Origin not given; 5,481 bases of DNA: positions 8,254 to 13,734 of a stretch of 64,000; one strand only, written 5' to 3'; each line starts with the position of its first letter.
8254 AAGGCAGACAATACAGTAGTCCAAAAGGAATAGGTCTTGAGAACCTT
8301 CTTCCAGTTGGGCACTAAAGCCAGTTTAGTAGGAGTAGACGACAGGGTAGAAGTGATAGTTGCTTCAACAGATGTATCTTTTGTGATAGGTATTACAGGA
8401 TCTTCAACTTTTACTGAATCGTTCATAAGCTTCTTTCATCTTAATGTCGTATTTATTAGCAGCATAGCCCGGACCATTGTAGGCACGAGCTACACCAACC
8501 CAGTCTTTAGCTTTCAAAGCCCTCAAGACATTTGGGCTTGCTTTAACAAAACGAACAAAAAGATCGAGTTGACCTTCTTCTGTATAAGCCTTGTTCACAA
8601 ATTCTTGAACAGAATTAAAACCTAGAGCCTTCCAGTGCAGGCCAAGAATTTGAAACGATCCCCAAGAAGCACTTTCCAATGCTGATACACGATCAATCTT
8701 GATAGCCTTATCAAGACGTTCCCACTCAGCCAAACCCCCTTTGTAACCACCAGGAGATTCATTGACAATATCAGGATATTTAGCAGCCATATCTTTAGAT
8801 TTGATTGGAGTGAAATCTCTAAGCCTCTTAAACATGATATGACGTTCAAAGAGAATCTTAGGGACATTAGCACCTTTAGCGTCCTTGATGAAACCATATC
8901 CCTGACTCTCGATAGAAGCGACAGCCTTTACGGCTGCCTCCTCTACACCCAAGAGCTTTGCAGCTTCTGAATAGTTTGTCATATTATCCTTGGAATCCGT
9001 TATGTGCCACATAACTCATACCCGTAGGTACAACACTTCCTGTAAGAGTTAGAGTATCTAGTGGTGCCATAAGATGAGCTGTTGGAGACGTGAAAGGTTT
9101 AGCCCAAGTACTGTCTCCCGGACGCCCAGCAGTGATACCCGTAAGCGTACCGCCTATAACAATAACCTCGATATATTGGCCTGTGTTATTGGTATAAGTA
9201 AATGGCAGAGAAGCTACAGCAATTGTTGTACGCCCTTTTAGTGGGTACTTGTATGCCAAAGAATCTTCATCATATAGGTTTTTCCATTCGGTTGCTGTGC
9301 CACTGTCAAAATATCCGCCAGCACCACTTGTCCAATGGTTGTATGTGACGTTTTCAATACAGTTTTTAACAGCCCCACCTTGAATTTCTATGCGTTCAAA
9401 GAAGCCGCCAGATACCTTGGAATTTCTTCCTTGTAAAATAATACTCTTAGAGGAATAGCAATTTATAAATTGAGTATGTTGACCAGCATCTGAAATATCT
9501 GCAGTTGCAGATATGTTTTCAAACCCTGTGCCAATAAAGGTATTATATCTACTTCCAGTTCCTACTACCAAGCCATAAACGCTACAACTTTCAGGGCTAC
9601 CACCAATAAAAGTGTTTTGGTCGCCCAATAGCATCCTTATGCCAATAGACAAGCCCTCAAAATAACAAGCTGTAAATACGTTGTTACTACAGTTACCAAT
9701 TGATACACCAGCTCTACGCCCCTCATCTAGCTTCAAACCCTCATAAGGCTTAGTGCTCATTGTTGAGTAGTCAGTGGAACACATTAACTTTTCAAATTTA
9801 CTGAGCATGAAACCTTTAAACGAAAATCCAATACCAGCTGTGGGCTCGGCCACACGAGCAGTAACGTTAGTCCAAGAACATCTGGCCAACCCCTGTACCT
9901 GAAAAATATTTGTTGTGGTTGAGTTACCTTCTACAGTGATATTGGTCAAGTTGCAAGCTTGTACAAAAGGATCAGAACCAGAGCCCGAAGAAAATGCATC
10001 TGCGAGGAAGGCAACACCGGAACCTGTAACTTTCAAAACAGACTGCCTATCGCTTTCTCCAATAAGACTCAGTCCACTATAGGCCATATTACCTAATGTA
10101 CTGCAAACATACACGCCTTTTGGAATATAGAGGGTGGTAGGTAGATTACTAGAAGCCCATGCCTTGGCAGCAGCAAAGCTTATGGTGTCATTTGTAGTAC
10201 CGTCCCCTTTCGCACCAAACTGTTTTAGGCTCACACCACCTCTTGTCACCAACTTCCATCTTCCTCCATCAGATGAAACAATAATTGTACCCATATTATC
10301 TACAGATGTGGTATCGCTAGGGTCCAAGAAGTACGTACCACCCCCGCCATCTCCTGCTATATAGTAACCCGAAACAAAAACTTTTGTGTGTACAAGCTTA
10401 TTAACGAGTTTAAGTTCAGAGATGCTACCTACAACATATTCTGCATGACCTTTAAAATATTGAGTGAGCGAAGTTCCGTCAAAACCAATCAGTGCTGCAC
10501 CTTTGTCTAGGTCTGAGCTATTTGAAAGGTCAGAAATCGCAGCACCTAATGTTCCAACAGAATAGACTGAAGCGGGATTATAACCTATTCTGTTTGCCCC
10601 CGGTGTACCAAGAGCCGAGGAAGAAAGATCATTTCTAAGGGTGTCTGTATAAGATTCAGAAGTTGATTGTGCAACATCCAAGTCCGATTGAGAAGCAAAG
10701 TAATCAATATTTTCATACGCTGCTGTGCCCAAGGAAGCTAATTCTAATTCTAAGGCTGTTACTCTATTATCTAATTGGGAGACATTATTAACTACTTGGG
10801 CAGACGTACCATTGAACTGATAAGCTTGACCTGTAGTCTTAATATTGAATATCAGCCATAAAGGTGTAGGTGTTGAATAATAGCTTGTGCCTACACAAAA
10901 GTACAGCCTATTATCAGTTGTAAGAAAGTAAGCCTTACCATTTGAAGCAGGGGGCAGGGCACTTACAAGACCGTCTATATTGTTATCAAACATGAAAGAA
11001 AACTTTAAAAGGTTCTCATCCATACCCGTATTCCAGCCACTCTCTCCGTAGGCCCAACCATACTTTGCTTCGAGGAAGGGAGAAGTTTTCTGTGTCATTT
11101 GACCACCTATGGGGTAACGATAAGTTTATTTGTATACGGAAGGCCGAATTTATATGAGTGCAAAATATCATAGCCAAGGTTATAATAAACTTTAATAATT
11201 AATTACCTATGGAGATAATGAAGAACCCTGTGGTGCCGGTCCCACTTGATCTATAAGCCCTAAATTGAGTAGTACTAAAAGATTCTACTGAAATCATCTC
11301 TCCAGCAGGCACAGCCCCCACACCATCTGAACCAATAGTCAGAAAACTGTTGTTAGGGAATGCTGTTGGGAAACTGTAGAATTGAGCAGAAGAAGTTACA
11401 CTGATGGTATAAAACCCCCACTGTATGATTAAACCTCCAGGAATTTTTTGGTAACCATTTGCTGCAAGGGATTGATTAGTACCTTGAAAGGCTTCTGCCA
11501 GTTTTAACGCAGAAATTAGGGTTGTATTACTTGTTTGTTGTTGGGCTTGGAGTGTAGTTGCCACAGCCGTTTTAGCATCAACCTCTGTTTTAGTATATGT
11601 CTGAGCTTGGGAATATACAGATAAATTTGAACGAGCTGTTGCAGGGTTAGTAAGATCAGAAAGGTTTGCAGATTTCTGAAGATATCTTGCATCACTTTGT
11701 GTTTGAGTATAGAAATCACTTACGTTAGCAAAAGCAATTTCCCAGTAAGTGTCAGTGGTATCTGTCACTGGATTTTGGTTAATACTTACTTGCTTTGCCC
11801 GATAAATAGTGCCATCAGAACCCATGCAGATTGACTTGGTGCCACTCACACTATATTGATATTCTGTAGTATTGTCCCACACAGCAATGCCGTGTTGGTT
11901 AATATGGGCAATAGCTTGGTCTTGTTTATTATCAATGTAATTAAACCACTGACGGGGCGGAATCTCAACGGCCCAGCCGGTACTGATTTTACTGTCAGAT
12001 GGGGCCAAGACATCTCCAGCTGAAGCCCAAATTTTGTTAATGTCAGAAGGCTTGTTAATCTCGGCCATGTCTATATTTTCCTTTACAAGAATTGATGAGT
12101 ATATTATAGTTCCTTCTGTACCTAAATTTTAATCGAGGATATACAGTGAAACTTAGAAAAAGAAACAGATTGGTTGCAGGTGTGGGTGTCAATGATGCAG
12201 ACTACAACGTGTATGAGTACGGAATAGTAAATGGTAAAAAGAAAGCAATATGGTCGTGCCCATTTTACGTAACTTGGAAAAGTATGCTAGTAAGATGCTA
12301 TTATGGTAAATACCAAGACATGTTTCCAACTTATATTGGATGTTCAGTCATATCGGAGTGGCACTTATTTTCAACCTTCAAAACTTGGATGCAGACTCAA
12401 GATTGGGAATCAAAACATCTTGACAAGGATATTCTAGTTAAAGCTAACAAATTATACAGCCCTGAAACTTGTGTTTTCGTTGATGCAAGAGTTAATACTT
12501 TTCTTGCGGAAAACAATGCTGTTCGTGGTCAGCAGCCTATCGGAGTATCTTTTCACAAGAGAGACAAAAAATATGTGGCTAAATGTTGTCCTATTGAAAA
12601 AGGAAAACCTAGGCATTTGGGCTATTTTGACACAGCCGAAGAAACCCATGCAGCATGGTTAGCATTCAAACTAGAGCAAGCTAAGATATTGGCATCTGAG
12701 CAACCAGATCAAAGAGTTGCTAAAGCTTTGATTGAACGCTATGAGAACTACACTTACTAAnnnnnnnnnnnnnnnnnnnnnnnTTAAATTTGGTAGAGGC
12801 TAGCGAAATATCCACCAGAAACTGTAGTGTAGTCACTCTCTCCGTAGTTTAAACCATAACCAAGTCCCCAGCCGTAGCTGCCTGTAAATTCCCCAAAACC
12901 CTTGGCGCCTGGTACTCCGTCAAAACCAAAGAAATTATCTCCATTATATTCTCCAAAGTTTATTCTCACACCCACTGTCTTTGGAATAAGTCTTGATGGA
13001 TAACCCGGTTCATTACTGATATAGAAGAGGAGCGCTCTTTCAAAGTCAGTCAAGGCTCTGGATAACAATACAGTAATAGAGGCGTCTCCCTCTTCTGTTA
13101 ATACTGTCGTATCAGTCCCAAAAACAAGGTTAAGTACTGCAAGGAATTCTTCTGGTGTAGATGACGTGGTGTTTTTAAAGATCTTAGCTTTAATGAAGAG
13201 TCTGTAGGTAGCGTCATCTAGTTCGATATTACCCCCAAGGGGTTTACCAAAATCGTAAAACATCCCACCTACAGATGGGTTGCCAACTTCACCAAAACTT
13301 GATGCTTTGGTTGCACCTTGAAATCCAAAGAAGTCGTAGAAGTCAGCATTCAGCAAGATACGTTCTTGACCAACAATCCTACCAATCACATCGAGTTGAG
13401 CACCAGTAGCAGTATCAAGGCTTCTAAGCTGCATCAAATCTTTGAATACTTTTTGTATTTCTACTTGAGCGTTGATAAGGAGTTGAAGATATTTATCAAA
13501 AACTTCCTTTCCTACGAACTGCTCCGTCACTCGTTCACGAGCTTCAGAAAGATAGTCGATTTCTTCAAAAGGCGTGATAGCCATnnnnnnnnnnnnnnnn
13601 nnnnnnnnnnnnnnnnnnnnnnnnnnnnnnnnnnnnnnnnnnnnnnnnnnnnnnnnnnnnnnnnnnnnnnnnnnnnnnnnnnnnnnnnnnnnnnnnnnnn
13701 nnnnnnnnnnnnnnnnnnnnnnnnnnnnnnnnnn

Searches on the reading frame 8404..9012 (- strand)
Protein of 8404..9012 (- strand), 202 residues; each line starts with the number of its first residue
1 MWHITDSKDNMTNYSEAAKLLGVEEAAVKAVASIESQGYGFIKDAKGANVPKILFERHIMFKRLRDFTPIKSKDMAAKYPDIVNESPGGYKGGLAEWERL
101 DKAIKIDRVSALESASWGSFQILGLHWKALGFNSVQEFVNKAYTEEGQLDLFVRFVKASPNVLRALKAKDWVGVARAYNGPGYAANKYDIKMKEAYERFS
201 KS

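Call 71: search_protein_families(library=phrogs, proteins=[window:8404-9012:-], max_evalue=0.001)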
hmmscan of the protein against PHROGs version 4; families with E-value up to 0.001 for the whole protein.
window:8404-9012:- (202 aa): 2 families
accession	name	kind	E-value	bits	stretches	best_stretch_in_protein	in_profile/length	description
phrog_1224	-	head and packaging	3.2e-82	278.1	1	10-201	75-262/438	endolysin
phrog_2860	-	head and packaging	8.2e-68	229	1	13-201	7-188/189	endolysin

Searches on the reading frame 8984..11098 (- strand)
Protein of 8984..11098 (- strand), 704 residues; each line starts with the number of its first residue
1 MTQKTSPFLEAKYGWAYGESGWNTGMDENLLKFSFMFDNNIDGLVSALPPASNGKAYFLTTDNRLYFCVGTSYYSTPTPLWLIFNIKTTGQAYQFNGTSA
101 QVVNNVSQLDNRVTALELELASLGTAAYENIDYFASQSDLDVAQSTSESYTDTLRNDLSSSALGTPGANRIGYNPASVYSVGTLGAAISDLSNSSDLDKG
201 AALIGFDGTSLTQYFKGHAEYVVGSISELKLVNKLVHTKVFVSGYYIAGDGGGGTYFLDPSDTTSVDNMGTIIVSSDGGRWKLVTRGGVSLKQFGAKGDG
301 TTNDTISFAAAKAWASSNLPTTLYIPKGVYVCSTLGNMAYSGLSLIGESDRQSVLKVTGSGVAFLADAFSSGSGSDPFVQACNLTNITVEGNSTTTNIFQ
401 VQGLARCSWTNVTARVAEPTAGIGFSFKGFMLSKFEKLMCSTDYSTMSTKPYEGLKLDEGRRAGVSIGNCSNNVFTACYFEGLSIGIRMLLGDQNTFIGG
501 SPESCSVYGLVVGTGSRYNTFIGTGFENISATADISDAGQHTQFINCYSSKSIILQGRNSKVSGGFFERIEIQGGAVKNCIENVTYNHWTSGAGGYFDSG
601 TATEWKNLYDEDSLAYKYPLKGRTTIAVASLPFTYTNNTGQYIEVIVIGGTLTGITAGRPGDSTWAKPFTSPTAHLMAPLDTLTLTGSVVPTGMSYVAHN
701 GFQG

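Call 71: search_protein_families(library=phrogs, proteins=[window:8984-11098:-], max_evalue=0.001)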
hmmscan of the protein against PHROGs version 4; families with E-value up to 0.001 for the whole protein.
window:8984-11098:- (704 aa): 21 families
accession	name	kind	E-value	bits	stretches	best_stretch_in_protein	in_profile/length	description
phrog_19253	-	unknown function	4.8e-36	125.5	1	199-364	219-381/806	-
phrog_18522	-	tail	2.1e-26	93.4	1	288-617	173-501/612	tail protein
phrog_17640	-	tail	2.1e-17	64.6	1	209-311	69-170/431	tail fiber protein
phrog_36697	-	unknown function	7e-12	45.4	1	189-310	180-288/817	-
phrog_9823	-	tail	2.9e-11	43.5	1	196-396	139-335/725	tail fiber protein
phrog_35360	-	tail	1.3e-10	42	1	1-135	1-139/260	tail fiber protein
phrog_4250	-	tail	4.4e-10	39.6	1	235-359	165-283/786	EPS depolymerase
phrog_9532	-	tail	5.7e-10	39.3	1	225-314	173-264/759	tail fiber protein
phrog_23059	-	tail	2.8e-09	36.4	1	224-330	62-168/1027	tail fiber protein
phrog_31454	-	unknown function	4.4e-08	32.6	1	225-325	97-199/799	-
phrog_2234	-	tail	5.3e-08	32.9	1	262-391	161-282/757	tail spike protein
phrog_9624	-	unknown function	1.3e-07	31.8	1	238-299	81-142/411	-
phrog_18162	-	tail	2.1e-07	30.5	1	170-335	107-266/800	tail fiber protein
phrog_19929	-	tail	7.2e-07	28.7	1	235-302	188-256/761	tail fiber protein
phrog_14442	-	tail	2.2e-06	27.5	1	256-333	160-239/733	tail protein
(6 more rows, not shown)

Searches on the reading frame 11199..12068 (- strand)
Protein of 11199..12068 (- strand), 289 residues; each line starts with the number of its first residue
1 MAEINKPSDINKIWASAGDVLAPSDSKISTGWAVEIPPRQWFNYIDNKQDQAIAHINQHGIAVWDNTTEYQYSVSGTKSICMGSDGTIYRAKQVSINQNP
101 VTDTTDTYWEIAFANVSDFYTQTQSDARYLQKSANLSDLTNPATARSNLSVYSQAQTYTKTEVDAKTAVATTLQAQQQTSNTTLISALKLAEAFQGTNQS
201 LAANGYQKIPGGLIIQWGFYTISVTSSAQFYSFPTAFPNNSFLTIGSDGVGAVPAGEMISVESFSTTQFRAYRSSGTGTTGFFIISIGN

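Call 71: search_protein_families(library=phrogs, proteins=[window:11199-12068:-], max_evalue=0.001)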
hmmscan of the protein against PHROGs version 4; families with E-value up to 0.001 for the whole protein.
window:11199-12068:- (289 aa): 18 families
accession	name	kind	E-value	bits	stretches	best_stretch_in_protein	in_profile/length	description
phrog_2282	-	tail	4e-51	175.7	1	1-201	1-197/547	tail fiber protein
phrog_20878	-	tail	3.9e-26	93.4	1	1-121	1-113/365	tail fiber protein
phrog_2097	-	tail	4.5e-16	59.7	1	1-189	1-165/644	tail fiber protein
phrog_8147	-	tail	4.7e-14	53.3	1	10-171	7-165/436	tail fiber protein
phrog_4209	-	tail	3.2e-12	47.2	1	148-288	264-405/406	tail fiber protein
phrog_2557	-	head and packaging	1.5e-11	44.7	1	187-289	436-533/534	virion structural protein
phrog_1396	-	tail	1.5e-09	38.5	1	117-288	149-340/504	tail fiber protein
phrog_30316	-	tail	1.6e-09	37.9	1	28-110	34-110/444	tail fiber protein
phrog_158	-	tail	1.9e-06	28.6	1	112-169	309-364/376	major tail protein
phrog_32540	-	tail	2.3e-06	27.8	1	32-110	31-108/494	tail fiber protein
phrog_4465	-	tail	2.4e-05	24.8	1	126-170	72-115/342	tail fiber protein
phrog_2915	-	tail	3.3e-05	23.9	1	154-244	458-550/599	tail fiber protein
phrog_11982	-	unknown function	7.8e-05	23.3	1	129-161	141-173/233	-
phrog_11518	-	tail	8.8e-05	21.9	1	145-283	514-640/812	tail fiber protein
phrog_1980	-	tail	0.00011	22.7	1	86-206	169-263/449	tail fiber protein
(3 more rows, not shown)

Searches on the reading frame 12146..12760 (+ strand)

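Call 71: search_protein_families(library=phrogs, proteins=[window:12146-12760:+], max_evalue=0.001)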
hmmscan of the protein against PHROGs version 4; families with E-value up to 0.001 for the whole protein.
window:12146-12760:+ (204 aa): 9 families
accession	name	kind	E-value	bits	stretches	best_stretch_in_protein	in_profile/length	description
phrog_953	-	DNA, RNA and nucleotide metabolism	5.3e-85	287.3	1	4-202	193-388/420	HNH endonuclease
phrog_374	-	DNA, RNA and nucleotide metabolism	4.3e-31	109.4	1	32-200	264-429/617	HNH endonuclease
phrog_30929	-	unknown function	9e-28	98.3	1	7-179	2-180/413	-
phrog_2081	-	DNA, RNA and nucleotide metabolism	3.2e-21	77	1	31-178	93-253/433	HNH endonuclease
phrog_3377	-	DNA, RNA and nucleotide metabolism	9.3e-09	36.4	1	32-124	6-97/196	HNH endonuclease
phrog_99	-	DNA, RNA and nucleotide metabolism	1.3e-07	32.6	1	131-177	215-258/383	HNH endonuclease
phrog_8790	-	DNA, RNA and nucleotide metabolism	2.7e-06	28.5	1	23-118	8-100/241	restriction endonuclease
phrog_899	-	unknown function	3.9e-06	28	1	90-183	49-116/221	-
phrog_35306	-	unknown function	0.00012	23.4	1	132-192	32-85/90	-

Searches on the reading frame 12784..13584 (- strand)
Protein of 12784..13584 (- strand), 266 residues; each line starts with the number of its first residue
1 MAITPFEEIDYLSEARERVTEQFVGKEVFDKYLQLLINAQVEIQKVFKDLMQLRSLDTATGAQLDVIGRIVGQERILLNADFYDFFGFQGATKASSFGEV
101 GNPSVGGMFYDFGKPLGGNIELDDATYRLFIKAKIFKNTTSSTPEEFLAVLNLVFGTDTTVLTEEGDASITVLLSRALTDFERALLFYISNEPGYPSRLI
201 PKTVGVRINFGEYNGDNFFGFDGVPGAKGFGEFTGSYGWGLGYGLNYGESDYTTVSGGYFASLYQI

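Call 71: search_protein_families(library=phrogs, proteins=[window:12784-13584:-], max_evalue=0.001)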
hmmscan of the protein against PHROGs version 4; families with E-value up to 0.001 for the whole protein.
window:12784-13584:- (266 aa): 6 families
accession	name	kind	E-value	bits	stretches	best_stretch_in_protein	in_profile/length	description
phrog_587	-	head and packaging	2.3e-55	189.4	1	1-239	11-233/392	structural protein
phrog_6277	-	unknown function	9.4e-15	55.7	1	7-75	4-72/280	-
phrog_22472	-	unknown function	2.1e-10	41.6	1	20-75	17-73/302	-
phrog_1160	-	tail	2.4e-08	34.2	0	120-164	85-129/528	baseplate protein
phrog_4017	-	tail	1e-06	29.4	0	15-75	13-73/285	baseplate protein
phrog_4056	-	tail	1.3e-06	29.1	1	10-75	16-82/219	baseplate protein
